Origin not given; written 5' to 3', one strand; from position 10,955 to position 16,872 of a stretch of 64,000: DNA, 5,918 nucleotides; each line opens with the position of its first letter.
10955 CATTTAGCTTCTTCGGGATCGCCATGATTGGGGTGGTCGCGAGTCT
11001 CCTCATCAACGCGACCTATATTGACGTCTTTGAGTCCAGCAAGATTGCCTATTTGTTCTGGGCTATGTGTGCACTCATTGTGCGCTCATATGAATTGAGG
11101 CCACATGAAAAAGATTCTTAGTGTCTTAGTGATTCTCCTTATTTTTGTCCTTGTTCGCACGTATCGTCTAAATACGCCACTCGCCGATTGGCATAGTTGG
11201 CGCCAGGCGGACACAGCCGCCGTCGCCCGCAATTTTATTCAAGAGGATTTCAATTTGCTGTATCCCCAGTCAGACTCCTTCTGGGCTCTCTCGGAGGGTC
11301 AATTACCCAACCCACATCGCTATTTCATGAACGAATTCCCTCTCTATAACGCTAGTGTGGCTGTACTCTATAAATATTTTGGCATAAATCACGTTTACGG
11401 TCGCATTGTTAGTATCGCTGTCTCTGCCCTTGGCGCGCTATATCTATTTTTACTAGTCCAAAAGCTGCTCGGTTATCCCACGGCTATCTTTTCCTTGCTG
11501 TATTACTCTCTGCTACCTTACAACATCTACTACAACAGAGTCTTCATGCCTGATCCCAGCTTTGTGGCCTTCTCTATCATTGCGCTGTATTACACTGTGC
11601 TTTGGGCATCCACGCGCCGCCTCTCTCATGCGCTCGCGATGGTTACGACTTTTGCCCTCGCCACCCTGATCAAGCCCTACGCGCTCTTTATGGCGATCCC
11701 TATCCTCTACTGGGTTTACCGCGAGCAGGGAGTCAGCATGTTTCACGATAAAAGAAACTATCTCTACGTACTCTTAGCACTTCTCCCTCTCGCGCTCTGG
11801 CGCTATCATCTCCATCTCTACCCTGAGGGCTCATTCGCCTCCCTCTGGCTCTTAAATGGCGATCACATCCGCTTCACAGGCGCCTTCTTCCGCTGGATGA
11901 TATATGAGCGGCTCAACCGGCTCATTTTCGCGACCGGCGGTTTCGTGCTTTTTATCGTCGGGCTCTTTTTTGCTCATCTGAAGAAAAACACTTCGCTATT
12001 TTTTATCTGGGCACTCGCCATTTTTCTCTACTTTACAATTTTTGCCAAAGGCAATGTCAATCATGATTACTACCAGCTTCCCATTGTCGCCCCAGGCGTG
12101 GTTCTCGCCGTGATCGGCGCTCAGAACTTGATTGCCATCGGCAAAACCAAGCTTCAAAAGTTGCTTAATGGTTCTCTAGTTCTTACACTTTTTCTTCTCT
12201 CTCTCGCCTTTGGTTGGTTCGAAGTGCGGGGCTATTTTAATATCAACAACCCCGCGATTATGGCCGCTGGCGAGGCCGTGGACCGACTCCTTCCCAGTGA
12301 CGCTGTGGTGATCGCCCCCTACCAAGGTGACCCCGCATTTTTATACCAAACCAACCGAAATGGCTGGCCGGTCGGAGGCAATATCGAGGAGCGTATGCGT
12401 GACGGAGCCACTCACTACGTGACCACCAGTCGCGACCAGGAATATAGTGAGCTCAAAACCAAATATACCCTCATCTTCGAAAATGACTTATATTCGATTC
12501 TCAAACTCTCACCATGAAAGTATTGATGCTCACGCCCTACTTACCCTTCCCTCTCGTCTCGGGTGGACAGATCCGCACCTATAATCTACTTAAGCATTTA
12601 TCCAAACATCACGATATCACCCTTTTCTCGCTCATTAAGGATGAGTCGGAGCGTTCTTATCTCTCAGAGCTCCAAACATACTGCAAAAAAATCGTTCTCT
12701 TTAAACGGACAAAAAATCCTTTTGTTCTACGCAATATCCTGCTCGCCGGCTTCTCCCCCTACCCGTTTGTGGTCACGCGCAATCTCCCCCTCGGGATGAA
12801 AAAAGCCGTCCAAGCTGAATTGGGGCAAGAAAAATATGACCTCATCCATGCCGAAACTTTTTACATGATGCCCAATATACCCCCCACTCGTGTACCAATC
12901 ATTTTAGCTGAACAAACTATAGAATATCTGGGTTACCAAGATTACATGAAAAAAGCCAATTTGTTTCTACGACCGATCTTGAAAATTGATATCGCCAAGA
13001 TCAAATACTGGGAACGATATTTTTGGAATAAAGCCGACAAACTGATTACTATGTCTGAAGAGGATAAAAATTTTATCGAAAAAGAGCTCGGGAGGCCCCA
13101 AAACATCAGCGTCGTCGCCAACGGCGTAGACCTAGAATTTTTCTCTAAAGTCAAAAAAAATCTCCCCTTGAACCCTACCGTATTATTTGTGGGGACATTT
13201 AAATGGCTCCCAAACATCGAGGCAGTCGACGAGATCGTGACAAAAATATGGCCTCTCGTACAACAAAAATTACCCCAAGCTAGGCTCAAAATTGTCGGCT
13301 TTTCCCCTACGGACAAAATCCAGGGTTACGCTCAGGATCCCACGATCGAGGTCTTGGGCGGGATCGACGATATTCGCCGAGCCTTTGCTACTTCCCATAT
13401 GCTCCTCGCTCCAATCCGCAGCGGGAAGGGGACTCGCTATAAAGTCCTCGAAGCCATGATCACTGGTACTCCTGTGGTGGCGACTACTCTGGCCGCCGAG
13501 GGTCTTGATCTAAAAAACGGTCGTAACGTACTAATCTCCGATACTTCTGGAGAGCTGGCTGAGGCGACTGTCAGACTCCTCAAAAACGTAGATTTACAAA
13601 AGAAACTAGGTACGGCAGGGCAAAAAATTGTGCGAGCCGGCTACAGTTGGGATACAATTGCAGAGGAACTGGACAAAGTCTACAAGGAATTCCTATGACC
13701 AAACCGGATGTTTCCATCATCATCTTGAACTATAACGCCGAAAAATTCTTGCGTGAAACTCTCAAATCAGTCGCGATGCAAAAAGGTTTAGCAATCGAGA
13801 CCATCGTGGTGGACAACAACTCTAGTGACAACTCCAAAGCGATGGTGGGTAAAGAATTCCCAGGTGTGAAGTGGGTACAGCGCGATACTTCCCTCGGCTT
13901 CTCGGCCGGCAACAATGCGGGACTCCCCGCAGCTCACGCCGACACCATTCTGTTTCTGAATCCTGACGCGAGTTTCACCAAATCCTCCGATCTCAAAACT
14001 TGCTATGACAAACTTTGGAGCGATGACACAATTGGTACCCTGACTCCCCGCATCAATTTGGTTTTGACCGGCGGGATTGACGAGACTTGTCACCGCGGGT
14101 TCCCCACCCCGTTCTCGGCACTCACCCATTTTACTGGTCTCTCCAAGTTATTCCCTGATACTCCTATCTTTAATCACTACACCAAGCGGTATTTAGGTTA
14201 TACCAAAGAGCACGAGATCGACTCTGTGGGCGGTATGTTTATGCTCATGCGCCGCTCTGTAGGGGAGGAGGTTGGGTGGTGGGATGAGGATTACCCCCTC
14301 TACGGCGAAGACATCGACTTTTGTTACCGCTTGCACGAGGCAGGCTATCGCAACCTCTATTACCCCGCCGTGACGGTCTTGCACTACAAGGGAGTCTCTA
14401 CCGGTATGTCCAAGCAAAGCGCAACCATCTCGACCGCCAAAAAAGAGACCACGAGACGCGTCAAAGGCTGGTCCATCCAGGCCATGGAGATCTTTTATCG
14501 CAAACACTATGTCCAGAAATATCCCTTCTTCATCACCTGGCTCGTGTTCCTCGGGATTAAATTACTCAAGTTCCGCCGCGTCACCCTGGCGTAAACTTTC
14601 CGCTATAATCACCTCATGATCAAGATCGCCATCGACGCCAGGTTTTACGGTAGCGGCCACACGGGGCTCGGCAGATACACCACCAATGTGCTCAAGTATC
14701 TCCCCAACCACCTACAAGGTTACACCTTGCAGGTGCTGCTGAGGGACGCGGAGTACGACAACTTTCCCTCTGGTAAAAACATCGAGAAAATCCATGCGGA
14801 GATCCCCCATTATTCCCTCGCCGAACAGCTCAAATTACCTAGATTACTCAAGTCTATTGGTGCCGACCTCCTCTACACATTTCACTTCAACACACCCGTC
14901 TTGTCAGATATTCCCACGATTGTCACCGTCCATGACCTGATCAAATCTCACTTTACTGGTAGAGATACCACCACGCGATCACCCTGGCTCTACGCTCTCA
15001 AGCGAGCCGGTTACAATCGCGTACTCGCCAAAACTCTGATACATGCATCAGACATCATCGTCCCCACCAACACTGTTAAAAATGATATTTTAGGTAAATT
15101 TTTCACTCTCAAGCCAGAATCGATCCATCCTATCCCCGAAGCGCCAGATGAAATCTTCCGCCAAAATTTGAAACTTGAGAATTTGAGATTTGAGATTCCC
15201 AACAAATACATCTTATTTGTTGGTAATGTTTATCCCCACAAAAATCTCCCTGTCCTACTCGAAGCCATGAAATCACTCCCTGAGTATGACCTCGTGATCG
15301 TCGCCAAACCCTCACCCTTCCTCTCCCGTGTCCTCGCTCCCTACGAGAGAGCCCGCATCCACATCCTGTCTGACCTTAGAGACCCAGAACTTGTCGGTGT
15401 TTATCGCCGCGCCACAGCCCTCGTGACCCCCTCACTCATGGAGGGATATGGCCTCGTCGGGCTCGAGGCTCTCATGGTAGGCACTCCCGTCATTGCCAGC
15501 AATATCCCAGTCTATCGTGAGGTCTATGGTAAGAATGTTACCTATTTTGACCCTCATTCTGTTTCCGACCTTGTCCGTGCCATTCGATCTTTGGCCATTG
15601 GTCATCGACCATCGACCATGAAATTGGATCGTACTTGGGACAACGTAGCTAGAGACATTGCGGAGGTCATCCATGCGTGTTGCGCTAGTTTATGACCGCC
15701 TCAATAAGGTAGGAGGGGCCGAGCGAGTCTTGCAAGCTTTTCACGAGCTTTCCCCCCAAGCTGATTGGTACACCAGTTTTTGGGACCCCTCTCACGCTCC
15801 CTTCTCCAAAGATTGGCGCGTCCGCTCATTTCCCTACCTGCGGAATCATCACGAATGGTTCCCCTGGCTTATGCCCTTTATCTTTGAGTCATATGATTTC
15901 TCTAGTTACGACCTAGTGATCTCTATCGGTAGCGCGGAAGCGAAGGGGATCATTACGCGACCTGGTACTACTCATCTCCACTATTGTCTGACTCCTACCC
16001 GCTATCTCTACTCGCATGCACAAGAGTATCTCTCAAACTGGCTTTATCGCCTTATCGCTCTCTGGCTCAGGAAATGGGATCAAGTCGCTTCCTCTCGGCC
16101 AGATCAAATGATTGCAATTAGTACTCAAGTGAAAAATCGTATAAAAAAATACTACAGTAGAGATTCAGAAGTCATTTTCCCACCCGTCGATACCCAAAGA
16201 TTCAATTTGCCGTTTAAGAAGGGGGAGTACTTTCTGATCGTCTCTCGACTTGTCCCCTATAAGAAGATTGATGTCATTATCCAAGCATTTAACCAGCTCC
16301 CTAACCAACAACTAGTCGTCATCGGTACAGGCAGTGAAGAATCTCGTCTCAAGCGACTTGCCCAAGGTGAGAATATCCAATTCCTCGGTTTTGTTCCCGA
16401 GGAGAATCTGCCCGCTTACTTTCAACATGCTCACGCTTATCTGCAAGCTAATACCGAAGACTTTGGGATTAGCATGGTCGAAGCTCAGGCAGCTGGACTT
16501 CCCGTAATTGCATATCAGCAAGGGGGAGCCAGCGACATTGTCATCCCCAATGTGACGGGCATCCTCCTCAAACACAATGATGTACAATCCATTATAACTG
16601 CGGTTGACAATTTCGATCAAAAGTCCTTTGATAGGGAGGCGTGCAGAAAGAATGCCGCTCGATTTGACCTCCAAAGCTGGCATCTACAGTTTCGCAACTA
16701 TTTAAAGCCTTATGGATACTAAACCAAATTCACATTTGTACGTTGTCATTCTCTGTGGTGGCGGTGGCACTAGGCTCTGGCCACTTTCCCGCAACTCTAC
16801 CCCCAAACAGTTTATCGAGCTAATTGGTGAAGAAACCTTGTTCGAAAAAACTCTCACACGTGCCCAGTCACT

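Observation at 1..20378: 20-kb glycan assembly island: candidate protein-glycosylation / surface-glycan system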

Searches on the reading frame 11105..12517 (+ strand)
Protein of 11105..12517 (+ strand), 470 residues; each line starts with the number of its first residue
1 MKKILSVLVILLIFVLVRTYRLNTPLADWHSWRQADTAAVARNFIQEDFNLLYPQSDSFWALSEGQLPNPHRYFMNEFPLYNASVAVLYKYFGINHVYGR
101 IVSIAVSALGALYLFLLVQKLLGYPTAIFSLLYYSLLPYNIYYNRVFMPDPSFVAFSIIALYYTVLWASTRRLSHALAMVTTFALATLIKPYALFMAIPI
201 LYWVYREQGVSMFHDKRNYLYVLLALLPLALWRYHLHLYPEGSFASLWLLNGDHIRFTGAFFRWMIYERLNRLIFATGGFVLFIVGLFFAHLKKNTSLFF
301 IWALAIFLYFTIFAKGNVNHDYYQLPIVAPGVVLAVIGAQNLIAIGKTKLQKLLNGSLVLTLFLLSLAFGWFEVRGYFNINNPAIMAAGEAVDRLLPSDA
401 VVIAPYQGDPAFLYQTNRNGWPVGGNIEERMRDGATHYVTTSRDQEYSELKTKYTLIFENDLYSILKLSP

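Call 8: search_protein_families(library=pfam, proteins=[window:11105-12517:+], max_evalue=0.01)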
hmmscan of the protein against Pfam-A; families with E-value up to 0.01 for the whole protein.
window:11105-12517:+ (470 aa): 1 family
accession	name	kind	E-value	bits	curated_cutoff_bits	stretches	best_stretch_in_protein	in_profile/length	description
PF13231.12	PMT_2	-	3e-13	50.7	26.1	1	79-230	4-155/160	Dolichyl-phosphate-mannose-protein mannosyltransferase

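Call 13: search_protein_families(library=ncbifam, proteins=[window:11105-12517:+], max_evalue=0.01)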
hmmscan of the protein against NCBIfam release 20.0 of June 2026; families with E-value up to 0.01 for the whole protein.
window:11105-12517:+ (470 aa): 1 family
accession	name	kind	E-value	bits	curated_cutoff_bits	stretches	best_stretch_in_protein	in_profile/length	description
TIGR03663.1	TIGR03663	subfamily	1.8e-09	37.1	126.25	1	83-198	57-171/435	flippase activity-associated protein Agl23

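Call 23: search_solved_structures(query=window:11105-12517:+, max_evalue=10)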
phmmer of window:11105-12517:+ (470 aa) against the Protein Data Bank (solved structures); distinct sequences matched with E-value up to 10: 0.

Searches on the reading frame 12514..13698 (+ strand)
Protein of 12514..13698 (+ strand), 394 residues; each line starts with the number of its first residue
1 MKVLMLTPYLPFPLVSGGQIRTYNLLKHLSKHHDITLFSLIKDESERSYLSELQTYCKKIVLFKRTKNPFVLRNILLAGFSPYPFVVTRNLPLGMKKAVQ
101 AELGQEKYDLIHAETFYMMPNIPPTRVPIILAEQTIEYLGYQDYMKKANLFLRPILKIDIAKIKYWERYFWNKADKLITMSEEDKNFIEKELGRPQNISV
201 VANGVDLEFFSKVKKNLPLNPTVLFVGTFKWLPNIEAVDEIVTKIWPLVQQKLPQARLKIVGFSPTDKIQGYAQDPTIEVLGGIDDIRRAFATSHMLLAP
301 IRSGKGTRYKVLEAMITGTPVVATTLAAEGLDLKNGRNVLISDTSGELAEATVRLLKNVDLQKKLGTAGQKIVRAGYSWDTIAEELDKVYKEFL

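Call 8: search_protein_families(library=pfam, proteins=[window:12514-13698:+], max_evalue=0.01)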
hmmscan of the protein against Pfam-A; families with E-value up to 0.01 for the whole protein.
window:12514-13698:+ (394 aa): 5 families
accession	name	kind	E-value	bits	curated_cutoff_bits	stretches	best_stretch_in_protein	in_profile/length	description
PF13692.12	Glyco_trans_1_4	-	4.5e-23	82.5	27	1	221-358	2-142/142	Glycosyl transferases group 1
PF13439.12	Glyco_transf_4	-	7.5e-15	55.8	28.5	1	16-208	2-169/170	Glycosyltransferase Family 4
PF13524.12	Glyco_trans_1_2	-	5.8e-09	36.5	25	1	252-386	11-142/144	Glycosyl transferase-like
PF00534.26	Glycos_transf_1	-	4.8e-08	33.2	26.4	1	220-371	15-171/172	Glycosyl transferases group 1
PF13579.12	Glyco_trans_4_4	-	0.0078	17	29.7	0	98-204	66-158/158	Glycosyl transferase 4-like domain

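Call 52: search_protein_families(library=ncbifam, proteins=[window:12514-13698:+], max_evalue=0.00001)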
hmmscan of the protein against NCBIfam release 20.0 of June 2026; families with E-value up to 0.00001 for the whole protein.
window:12514-13698:+ (394 aa): 13 families
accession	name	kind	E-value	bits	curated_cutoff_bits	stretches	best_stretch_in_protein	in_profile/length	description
TIGR03087.1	stp1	hypoth_equivalog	3.4e-65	220.7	316.65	1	3-390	1-394/397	TIGR03087 family PEP-CTERM/XrtA system glycosyltransferase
TIGR03088.1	stp2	hypoth_equivalog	4.8e-13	48.9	409.05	1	175-394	138-374/374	TIGR03088 family PEP-CTERM/XrtA system glycosyltransferase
NF041010.1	glycosy_Agl16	equivalog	5.5e-11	41.9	575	1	163-393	123-351/352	glycosylation protein Agl16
TIGR02149.1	glgA_Coryne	subfamily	8.3e-10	38.3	302.4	1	312-393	301-390/391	glycogen synthase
TIGR03449.1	mycothiol_MshA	equivalog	1.3e-09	37.5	462.5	1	312-392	321-402/406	D-inositol-3-phosphate glycosyltransferase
TIGR03999.1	thiol_BshA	equivalog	2.2e-09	36.7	273.7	1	168-393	139-373/375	N-acetyl-alpha-D-glucosaminyl L-malate synthase BshA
TIGR04047.1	MSMEG_0565_glyc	hypoth_equivalog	3.7e-08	32.9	259.85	0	298-391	282-372/373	MSMEG_0565 family glycosyltransferase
NF041876.1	EPS_EpsE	equivalog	2e-07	30.6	400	1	171-386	159-389/389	exopolysaccharide biosynthesis GT4 family glycosyltransferase EpsE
TIGR04063.1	stp3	hypoth_equivalog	2.4e-07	30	442.05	1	167-393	151-395/397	TIGR04063 family PEP-CTERM/XrtA system glycosyltransferase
NF053513.1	Gtran_IagA_BgsA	equivalog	2.6e-07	30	460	0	163-215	95-146/333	LTA glycolipid anchor biosynthesis glycosyltransferase, IagA/BgsA family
NF053787.1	GlcN_PG_synth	equivalog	1.1e-06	27.7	480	1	287-392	255-358/361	N-acetylglucosaminyl phosphatidylglycerol synthase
NF038229.1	Glyco4_Geo_Pelo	equivalog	1.3e-06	27.7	400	1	307-393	250-336/338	GPMC system family 4 glycosyltransferase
NF038295.1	EPS_HpsP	equivalog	2.9e-06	26.6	550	1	311-393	304-387/388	hormogonium polysaccharide biosynthesis glycosyltransferase HpsP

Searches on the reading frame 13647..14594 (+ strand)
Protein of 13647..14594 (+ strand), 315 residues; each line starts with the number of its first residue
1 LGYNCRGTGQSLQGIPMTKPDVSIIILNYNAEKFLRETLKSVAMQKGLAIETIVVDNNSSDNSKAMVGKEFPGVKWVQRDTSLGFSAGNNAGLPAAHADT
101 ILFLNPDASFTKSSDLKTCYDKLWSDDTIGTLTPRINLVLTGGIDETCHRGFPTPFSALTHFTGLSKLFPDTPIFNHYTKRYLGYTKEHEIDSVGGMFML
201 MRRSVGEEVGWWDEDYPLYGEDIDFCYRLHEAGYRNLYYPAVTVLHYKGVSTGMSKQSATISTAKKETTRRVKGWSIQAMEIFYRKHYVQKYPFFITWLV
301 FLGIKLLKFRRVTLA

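Call 8: search_protein_families(library=pfam, proteins=[window:13647-14594:+], max_evalue=0.01)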
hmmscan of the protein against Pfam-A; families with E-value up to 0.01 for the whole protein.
window:13647-14594:+ (315 aa): 5 families
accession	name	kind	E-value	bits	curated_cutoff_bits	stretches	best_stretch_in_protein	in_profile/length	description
PF00535.33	Glycos_transf_2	-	3e-20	73.3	23.3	1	23-135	1-115/168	Glycosyl transferase family 2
PF13641.12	Glyco_tranf_2_3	-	1.2e-13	52.1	27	2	187-251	152-216/230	Glycosyltransferase like family 2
PF13632.12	Glyco_trans_2_3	-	3.8e-07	30.5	27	1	194-274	73-142/198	Glycosyl transferase family group 2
PF10111.15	Glyco_tranf_2_2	-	3.2e-05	24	27.3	1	24-111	2-95/276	Glycosyltransferase like family 2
PF13712.12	Glyco_tranf_2_5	-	0.00013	22.3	27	0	187-237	131-178/210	Glycosyltransferase like family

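Call 52: search_protein_families(library=ncbifam, proteins=[window:13647-14594:+], max_evalue=0.00001)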
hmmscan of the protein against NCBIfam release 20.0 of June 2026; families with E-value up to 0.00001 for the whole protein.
window:13647-14594:+ (315 aa): 10 families
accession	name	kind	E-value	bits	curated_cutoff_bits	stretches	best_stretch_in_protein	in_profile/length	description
TIGR03965.1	mycofact_glyco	equivalog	1.2e-16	60.7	280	2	199-247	234-281/467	mycofactocin biosynthesis glycosyltransferase MftF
TIGR03937.1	PgaC_IcaA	equivalog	1.2e-13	50.8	422.3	1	19-133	44-160/407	poly-beta-1,6-N-acetyl-D-glucosamine synthase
TIGR04283.1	glyco_like_mftF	equivalog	3e-12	46.6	182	1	22-114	1-89/221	TIGR04283 family arsenosugar biosynthesis glycosyltransferase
NF007482.0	PRK10073.1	equivalog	1.2e-11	44.2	423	1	19-109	5-97/334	glycosyltransferase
NF038299.1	EPS_HpsN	equivalog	2.7e-10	39.7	425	1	20-257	1-230/317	hormogonium polysaccharide biosynthesis glycosyltransferase HpsN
NF041875.1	EPS_EpsD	equivalog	3.9e-09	36.4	370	0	22-109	1-91/325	exopolysaccharide biosynthesis glycosyltransferase EpsD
NF047683.1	TeichurnBiosyTuaG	equivalog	7.8e-09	35.5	400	1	18-112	4-101/252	teichuronic acid biosynthesis protein TuaG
NF050050.1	ProtGlycPglI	equivalog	6e-08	32.4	500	1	20-110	2-96/306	GalNAc(5)-diNAcBac-PP-undecaprenol beta-1,3-glucosyltransferase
NF038302.1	EPS_HpsE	equivalog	1.7e-06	27.3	300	0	21-69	2-53/307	hormogonium polysaccharide biosynthesis glycosyltransferase HpsE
TIGR03111.1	glyc2_xrt_Gpos1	hypoth_equivalog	6e-06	25.3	363.95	1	17-136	46-169/439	TIGR03111 family XrtG-associated glycosyltransferase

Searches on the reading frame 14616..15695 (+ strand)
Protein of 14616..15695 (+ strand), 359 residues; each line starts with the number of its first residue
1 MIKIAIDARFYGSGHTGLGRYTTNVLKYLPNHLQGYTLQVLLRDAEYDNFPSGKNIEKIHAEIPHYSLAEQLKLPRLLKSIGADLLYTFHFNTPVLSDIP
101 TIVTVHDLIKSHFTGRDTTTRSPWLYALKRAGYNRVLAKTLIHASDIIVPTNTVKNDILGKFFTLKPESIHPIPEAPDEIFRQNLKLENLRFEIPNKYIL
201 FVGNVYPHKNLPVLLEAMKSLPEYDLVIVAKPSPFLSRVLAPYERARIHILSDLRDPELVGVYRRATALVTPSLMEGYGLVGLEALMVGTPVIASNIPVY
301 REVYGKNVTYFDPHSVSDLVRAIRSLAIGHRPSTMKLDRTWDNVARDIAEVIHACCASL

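Call 8: search_protein_families(library=pfam, proteins=[window:14616-15695:+], max_evalue=0.01)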
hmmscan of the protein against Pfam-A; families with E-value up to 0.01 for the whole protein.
window:14616-15695:+ (359 aa): 5 families
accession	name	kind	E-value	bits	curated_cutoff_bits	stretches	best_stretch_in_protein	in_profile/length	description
PF00534.26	Glycos_transf_1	-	4.3e-22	78.9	26.4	1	196-326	15-155/172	Glycosyl transferases group 1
PF13692.12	Glyco_trans_1_4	-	1.2e-18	68.2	27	1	197-326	2-139/142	Glycosyl transferases group 1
PF13439.12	Glyco_transf_4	-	2.7e-10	41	28.5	1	17-174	3-163/170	Glycosyltransferase Family 4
PF20706.3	GT4-conflict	-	8.8e-08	32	26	1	259-296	275-312/385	Family 4 Glycosyltransferase in conflict systems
PF13579.12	Glyco_trans_4_4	-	2.2e-05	25.3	29.7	1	16-174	1-156/158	Glycosyl transferase 4-like domain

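Call 52: search_protein_families(library=ncbifam, proteins=[window:14616-15695:+], max_evalue=0.00001)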
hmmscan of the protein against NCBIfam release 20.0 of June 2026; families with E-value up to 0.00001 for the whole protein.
window:14616-15695:+ (359 aa): 10 families
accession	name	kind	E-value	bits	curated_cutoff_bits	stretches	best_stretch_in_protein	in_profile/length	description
TIGR04047.1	MSMEG_0565_glyc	hypoth_equivalog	2.9e-17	62.8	259.85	1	197-328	194-340/373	MSMEG_0565 family glycosyltransferase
TIGR02149.1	glgA_Coryne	subfamily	1.1e-14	54.4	302.4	1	95-309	103-327/391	glycogen synthase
NF053787.1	GlcN_PG_synth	equivalog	7e-11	41.6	480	1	174-330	180-327/361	N-acetylglucosaminyl phosphatidylglycerol synthase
TIGR03449.1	mycothiol_MshA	equivalog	9.7e-11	41.2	462.5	1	140-323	160-363/406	D-inositol-3-phosphate glycosyltransferase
NF047684.1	TeichurnBiosyTuaC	equivalog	1.4e-08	34.1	550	1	188-334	211-359/391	teichuronic acid biosynthesis protein TuaC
TIGR04157.1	glyco_rSAM_CFB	subfamily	2.2e-08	33.5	400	1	157-298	182-333/406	TIGR04157 family glycosyltransferase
NF049987.1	DaglGlyslTfaseDgs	equivalog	3.5e-07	29.5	500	1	192-323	154-289/332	processive diacylglycerol alpha-glucosyltransferase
NF041010.1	glycosy_Agl16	equivalog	3.9e-07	29.3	575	1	194-350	177-346/352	glycosylation protein Agl16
NF053513.1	Gtran_IagA_BgsA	equivalog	1.1e-06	28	460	1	196-340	161-310/333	LTA glycolipid anchor biosynthesis glycosyltransferase, IagA/BgsA family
TIGR04348.1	TIGR04348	equivalog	1.3e-06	27.7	300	1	244-320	191-268/310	selenoneine biosynthesis selenosugar synthase SenB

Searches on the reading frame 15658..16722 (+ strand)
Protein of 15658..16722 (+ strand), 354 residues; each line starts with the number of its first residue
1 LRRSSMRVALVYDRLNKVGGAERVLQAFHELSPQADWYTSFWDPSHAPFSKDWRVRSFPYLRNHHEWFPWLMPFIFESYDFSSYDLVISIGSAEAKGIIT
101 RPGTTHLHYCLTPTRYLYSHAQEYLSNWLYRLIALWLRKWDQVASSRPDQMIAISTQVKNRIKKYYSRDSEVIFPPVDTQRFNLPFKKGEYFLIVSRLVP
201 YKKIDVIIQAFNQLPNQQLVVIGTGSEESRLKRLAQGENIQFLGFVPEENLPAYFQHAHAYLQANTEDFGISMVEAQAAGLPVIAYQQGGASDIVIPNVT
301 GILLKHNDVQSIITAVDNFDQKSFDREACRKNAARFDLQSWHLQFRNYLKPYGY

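Call 8: search_protein_families(library=pfam, proteins=[window:15658-16722:+], max_evalue=0.01)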
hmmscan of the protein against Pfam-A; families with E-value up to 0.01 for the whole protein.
window:15658-16722:+ (354 aa): 5 families
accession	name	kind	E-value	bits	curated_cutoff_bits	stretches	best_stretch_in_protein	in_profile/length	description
PF00534.26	Glycos_transf_1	-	5.1e-37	127.5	26.4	1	179-334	4-170/172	Glycosyl transferases group 1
PF13692.12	Glyco_trans_1_4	-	9.7e-25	87.9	27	1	191-317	3-137/142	Glycosyl transferases group 1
PF13439.12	Glyco_transf_4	-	2.6e-06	28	28.5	1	18-181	1-170/170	Glycosyltransferase Family 4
PF13524.12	Glyco_trans_1_2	-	0.00017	22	25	1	208-338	6-130/144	Glycosyl transferase-like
PF20706.3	GT4-conflict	-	0.00027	20.5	26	1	187-322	195-342/385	Family 4 Glycosyltransferase in conflict systems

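Call 52: search_protein_families(library=ncbifam, proteins=[window:15658-16722:+], max_evalue=0.00001)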
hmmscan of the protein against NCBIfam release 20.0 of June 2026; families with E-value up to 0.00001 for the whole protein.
window:15658-16722:+ (354 aa): 28 families (the best 25 are shown)
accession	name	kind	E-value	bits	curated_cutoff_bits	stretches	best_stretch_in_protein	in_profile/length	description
TIGR03999.1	thiol_BshA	equivalog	2.9e-14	52.8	273.7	1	187-347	196-368/375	N-acetyl-alpha-D-glucosaminyl L-malate synthase BshA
NF049988.1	MGlcDAGSynMgs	equivalog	3.3e-14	53.1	400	1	177-314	200-348/398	alpha-monoglucosyldiacylglycerol synthase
NF041876.1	EPS_EpsE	equivalog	8.2e-14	51.6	400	1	157-328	175-367/389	exopolysaccharide biosynthesis GT4 family glycosyltransferase EpsE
TIGR03088.1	stp2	hypoth_equivalog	2.1e-13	50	409.05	1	128-330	128-346/374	TIGR03088 family PEP-CTERM/XrtA system glycosyltransferase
TIGR03449.1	mycothiol_MshA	equivalog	9.8e-13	47.8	462.5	1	190-342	221-390/406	D-inositol-3-phosphate glycosyltransferase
TIGR04047.1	MSMEG_0565_glyc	hypoth_equivalog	4e-12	45.9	259.85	1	136-350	127-369/373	MSMEG_0565 family glycosyltransferase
NF007396.0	PRK09922.1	equivalog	4.6e-12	45.5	385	1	149-349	137-355/361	lipopolysaccharide 1,6-galactosyltransferase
NF047684.1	TeichurnBiosyTuaC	equivalog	5.6e-12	45.3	550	1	180-331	211-363/391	teichuronic acid biosynthesis protein TuaC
NF047881.1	glyco_SdgB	exception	1.2e-11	44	800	1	192-317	324-457/496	serine-aspartate repeat adhesin O-glycosyltransferase SdgB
NF053787.1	GlcN_PG_synth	equivalog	2.9e-11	42.8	480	1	191-335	198-342/361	N-acetylglucosaminyl phosphatidylglycerol synthase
NF047880.1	glyco_SdgA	exception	5.3e-11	41.7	800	1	133-321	262-455/488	serine-aspartate repeat adhesin O-glycosyltransferase SdgA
NF001901.0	PRK00654.1-5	equivalog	6.3e-11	41.4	649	1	180-350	307-486/502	glycogen synthase GlgA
TIGR04063.1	stp3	hypoth_equivalog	7.2e-11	41.6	442.05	1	199-352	223-392/397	TIGR04063 family PEP-CTERM/XrtA system glycosyltransferase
NF041010.1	glycosy_Agl16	equivalog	1.2e-10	40.8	575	1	146-335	132-331/352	glycosylation protein Agl16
TIGR02918.1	TIGR02918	equivalog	1.3e-10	40.6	574.6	1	158-318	285-459/500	accessory Sec system glycosyltransferase GtfA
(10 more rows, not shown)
